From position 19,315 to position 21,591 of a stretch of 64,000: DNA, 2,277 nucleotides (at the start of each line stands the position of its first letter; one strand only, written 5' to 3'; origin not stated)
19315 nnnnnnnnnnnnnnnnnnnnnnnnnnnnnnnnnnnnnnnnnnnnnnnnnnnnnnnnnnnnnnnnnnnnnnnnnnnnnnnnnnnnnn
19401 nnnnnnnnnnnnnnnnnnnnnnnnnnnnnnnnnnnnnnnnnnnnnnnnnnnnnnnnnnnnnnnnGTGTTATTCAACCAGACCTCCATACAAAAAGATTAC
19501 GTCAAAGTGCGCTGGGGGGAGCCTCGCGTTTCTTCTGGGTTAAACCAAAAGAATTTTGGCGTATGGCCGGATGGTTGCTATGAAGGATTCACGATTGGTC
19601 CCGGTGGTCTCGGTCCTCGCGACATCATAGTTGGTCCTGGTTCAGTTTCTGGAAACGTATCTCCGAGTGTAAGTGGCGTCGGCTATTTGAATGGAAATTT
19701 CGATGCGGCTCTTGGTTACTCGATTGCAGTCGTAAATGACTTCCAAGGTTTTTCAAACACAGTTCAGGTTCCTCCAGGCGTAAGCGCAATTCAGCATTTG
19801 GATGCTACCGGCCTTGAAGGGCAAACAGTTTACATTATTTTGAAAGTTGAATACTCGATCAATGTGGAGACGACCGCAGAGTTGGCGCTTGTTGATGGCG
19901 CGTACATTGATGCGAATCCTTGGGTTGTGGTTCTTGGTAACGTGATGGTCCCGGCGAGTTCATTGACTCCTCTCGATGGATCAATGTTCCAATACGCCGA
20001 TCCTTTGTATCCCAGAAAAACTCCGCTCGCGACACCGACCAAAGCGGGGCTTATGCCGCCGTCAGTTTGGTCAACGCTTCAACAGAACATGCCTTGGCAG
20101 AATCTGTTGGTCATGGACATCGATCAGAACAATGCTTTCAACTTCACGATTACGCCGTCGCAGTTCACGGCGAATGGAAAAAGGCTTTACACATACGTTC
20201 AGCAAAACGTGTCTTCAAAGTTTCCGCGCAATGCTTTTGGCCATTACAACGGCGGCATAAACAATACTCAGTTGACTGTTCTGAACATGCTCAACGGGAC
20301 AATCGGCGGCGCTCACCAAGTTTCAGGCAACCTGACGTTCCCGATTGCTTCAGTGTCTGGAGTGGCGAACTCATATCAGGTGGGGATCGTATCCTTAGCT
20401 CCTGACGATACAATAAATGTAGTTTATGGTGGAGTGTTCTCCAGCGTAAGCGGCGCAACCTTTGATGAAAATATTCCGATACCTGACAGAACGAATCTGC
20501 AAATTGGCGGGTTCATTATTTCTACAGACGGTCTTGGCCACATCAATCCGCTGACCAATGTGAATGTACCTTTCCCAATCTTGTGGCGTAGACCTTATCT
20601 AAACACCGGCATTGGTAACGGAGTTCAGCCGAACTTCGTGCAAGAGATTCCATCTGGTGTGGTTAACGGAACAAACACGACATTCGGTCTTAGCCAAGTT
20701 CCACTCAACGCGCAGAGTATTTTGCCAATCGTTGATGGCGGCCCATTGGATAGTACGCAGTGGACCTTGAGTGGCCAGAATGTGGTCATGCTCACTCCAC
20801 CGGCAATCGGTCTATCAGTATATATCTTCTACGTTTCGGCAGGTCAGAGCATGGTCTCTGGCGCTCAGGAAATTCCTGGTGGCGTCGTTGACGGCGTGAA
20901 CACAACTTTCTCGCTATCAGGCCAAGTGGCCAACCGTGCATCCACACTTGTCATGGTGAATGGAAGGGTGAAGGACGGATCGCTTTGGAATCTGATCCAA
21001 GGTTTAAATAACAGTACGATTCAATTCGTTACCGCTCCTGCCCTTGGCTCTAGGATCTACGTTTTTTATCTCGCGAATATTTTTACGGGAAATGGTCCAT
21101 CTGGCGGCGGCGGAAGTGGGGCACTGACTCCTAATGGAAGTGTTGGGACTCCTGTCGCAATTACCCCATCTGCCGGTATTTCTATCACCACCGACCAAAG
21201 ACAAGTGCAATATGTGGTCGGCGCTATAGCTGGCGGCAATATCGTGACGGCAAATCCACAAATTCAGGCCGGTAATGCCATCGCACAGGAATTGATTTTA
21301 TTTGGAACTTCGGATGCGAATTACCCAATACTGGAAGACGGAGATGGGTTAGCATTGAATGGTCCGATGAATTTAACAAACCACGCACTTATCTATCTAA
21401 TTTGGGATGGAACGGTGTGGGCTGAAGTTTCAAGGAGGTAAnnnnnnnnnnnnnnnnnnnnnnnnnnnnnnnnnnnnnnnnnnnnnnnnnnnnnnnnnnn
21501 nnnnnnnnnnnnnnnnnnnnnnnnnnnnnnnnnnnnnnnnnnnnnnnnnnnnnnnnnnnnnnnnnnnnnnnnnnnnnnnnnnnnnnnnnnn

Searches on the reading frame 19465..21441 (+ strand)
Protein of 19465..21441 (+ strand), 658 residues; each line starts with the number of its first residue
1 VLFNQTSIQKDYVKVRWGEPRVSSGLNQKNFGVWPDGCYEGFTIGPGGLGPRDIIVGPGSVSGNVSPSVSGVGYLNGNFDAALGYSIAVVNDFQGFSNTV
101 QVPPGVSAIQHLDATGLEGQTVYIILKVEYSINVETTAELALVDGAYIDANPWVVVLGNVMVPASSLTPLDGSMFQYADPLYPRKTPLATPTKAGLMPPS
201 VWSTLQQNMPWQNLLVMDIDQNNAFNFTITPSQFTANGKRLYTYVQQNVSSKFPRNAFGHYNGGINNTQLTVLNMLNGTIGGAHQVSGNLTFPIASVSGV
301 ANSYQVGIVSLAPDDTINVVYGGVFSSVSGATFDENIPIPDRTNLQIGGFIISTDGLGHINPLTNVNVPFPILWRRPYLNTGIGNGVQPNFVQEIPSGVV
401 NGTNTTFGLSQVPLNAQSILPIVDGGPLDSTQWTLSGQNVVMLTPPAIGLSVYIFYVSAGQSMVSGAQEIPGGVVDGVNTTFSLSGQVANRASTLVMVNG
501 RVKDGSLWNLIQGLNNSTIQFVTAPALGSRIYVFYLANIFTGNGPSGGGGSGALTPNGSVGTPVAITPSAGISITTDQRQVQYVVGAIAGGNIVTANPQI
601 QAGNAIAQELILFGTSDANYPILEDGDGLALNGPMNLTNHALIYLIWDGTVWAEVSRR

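Call 5: search_protein_families(library=pfam, proteins=[window:19465-21441:+], max_evalue=0.01)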
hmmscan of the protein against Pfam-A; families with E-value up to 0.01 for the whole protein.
window:19465-21441:+ (658 aa): 1 family
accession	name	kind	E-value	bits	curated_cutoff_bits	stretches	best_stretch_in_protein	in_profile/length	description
PF25692.1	Phage_depo_C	-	0.00075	20.3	25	1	594-652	29-89/90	Phage depolymerase C-terminal beta sandwich domain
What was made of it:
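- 19465..21441 (+): F0: the signal-less 658-aa tail fibre, proximal to the baseplate. It ends in a conserved beta-sandwich, the 'D domain' (...WAEVSRR). Its C-terminus gives a weak Phage_depo_C match (call 5).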

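Call 6: search_protein_families(library=phrogs, proteins=[window:19465-21441:+], max_evalue=0.01)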
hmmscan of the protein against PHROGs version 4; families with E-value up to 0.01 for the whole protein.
window:19465-21441:+ (658 aa): 1 family
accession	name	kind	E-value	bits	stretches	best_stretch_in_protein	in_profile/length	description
phrog_19162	-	unknown function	0.0034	17.3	0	13-48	26-61/419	-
